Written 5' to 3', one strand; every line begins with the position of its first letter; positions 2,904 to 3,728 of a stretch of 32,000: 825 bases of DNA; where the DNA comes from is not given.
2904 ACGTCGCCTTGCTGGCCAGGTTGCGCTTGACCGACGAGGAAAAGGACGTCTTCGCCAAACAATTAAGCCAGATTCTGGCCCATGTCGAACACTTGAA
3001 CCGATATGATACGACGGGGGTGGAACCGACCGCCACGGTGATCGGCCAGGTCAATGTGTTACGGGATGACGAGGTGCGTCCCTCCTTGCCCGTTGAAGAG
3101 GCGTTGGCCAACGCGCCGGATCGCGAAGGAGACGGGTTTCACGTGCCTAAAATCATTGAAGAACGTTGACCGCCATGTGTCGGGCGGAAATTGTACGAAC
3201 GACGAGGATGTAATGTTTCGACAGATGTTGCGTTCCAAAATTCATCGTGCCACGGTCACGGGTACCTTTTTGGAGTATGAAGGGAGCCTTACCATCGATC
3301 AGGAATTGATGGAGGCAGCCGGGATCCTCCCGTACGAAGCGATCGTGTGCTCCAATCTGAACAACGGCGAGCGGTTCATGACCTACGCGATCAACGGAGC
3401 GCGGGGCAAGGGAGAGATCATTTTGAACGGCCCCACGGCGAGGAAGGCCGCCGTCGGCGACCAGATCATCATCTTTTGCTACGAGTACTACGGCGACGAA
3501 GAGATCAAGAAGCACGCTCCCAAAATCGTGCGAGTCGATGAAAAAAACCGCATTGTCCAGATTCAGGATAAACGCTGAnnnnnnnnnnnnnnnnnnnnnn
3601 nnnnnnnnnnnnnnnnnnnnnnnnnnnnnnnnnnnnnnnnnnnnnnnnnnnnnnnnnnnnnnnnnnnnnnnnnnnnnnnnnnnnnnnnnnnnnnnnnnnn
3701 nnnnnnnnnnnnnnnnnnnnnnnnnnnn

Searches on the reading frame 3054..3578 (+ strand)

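Call 8: search_protein_families(library=ncbifam, proteins=[window:3054-3578:+], max_evalue=0.00001)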
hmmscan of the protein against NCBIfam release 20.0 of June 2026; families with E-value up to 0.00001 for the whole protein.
window:3054-3578:+ (174 aa): 1 family
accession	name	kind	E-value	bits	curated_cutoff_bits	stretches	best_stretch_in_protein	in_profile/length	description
TIGR00223.1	panD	equivalog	3.2e-40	137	106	1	54-171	1-118/126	aspartate 1-decarboxylase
